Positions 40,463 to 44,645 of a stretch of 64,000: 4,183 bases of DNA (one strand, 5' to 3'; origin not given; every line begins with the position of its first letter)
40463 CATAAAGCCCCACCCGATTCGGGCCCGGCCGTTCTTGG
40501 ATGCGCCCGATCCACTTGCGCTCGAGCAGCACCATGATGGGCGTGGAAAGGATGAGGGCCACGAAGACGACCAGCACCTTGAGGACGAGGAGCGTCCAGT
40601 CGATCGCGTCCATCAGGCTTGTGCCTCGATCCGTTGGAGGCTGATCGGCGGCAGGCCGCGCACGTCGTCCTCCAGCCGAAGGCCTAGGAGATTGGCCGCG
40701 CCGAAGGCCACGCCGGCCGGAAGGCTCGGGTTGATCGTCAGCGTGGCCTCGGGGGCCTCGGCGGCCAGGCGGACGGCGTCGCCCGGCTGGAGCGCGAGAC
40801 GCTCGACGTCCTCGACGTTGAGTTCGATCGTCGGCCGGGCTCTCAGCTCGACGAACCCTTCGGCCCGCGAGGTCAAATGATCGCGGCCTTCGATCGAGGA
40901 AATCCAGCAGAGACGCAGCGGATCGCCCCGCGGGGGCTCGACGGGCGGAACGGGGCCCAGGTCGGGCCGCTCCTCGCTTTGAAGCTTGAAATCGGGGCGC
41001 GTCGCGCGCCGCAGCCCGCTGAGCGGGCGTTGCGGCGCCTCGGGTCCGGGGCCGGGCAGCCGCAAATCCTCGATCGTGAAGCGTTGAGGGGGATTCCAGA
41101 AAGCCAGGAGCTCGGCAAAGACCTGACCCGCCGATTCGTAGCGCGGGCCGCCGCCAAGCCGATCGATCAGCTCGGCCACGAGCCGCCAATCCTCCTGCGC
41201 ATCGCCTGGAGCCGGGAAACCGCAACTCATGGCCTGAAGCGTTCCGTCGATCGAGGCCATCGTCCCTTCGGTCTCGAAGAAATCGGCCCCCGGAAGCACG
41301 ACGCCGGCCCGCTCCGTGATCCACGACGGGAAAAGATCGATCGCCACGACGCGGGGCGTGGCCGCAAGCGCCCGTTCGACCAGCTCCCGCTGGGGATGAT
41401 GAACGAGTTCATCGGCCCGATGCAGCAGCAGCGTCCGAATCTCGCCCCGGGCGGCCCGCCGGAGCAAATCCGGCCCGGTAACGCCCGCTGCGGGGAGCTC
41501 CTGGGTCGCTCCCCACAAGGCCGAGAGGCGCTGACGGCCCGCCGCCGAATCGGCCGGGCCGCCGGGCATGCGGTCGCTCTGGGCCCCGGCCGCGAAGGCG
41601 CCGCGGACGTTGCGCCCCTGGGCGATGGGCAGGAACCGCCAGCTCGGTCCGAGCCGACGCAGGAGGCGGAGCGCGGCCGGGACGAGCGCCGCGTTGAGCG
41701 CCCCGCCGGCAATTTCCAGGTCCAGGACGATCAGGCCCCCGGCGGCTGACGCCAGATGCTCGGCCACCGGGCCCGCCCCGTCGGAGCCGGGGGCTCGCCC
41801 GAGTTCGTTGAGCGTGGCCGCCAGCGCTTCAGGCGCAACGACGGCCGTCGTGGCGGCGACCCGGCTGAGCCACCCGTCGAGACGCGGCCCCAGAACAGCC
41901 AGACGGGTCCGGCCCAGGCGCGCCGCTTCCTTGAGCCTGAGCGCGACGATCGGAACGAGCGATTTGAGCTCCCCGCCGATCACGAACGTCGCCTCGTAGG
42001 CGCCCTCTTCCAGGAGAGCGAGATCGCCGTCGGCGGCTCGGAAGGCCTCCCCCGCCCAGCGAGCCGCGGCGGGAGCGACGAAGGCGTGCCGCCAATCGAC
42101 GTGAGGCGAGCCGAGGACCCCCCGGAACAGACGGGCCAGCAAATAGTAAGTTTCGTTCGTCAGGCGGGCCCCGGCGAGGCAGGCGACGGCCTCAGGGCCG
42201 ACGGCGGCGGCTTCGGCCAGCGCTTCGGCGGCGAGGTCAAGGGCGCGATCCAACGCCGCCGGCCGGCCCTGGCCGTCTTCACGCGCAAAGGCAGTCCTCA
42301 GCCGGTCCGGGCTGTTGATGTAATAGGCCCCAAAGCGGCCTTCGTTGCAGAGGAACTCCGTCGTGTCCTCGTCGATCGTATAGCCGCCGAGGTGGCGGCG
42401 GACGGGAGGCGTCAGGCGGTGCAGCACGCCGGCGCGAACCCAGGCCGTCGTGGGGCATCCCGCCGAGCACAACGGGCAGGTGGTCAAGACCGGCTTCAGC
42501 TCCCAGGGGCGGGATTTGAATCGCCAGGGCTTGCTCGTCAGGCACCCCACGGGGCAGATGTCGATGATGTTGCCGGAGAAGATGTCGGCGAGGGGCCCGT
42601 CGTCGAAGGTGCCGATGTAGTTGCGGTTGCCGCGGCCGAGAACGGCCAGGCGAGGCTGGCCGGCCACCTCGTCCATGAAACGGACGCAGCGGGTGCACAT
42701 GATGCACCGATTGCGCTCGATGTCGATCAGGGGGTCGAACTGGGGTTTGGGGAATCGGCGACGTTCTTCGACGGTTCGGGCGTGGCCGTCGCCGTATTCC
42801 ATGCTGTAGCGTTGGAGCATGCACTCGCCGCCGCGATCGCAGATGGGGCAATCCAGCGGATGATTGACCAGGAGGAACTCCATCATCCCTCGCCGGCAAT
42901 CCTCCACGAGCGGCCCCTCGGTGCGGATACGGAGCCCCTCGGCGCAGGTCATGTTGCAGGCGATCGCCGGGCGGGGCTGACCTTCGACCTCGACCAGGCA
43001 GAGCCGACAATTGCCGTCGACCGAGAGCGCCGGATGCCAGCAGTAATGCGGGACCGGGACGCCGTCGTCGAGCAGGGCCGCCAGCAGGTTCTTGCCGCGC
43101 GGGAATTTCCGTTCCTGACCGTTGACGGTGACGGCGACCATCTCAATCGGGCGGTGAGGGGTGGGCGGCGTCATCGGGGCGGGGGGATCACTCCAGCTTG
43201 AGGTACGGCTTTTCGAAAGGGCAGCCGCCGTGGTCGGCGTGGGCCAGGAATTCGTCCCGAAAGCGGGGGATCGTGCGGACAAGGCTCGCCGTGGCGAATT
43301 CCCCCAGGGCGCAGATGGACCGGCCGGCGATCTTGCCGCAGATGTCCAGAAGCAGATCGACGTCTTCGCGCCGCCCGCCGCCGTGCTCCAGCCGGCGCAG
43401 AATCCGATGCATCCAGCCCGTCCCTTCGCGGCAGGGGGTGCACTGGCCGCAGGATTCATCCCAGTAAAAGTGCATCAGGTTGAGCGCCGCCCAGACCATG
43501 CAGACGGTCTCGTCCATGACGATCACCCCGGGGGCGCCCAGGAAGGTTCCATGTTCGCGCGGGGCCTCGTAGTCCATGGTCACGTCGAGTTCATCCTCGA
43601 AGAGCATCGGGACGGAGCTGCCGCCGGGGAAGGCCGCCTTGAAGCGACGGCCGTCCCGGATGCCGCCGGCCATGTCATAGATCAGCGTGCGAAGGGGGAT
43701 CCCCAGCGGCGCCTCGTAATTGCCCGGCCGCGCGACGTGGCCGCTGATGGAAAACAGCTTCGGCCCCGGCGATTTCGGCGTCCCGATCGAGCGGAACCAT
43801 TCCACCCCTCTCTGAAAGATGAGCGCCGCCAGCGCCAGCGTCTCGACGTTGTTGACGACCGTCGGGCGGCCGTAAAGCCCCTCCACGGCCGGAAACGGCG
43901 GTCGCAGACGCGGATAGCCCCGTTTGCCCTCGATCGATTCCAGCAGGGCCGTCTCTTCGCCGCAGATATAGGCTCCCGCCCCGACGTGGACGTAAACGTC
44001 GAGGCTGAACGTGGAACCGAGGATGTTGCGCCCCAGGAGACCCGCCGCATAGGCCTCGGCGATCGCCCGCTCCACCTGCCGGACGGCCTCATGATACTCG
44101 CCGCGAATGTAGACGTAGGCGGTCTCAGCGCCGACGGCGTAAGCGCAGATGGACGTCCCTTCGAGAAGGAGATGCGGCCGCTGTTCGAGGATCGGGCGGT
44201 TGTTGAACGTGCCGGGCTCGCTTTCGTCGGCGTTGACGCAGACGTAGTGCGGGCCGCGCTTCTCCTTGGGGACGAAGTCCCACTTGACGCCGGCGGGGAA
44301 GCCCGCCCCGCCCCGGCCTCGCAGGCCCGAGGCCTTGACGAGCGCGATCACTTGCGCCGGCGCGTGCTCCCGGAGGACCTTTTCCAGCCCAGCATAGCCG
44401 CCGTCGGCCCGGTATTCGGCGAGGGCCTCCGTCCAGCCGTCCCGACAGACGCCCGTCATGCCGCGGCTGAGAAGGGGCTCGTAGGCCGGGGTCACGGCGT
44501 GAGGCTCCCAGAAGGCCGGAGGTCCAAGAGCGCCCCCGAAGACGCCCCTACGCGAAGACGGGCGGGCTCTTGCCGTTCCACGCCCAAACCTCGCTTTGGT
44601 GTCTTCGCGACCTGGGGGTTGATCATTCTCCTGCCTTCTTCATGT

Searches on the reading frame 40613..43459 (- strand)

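Call 58: search_protein_families(library=pfam, proteins=[window:40613-43459:-], max_evalue=0.00001)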
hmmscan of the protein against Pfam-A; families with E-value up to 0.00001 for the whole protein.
window:40613-43459:- (948 aa): 5 families
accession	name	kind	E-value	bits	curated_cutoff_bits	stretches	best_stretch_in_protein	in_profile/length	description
PF22117.2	Fer4_Nqo3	-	3.9e-26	91.5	27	1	243-308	2-67/67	NADH-quinone oxidoreductase subunit 3, ferredoxin-like domain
PF00384.28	Molybdopterin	-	1.6e-18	67.3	24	1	393-766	8-352/353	Molybdopterin oxidoreductase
PF10588.14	NADH-G_4Fe-4S_3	-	6.8e-17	61.2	27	1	189-225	1-37/40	NADH-ubiquinone oxidoreductase-G iron-sulfur binding region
PF13510.11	Fer2_4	-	5.7e-16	58.8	22.8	1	107-181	3-80/82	2Fe-2S iron-sulfur cluster binding domain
PF00111.32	Fer2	-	2.9e-06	27.5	21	1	110-161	1-51/77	2Fe-2S iron-sulfur cluster binding domain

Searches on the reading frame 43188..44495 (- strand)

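Call 58: search_protein_families(library=pfam, proteins=[window:43188-44495:-], max_evalue=0.00001)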
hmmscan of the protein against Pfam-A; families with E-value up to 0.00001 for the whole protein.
window:43188-44495:- (435 aa): 4 families
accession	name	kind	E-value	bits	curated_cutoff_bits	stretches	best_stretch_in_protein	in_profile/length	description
PF01512.22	Complex1_51K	-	2.2e-48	164.4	31.2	1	53-221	1-146/150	Nuo51 FMN-binding domain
PF10589.14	NADH_4Fe-4S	-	9.4e-30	102.8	23.5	1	336-419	2-85/85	NADH-ubiquinone oxidoreductase-F iron-sulfur binding region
PF10531.15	SLBB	-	7.6e-09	35.7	27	1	248-296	2-53/55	SLBB domain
PF22461.2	SLBB_2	-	4e-07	30.5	27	1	246-303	1-60/79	SLBB domain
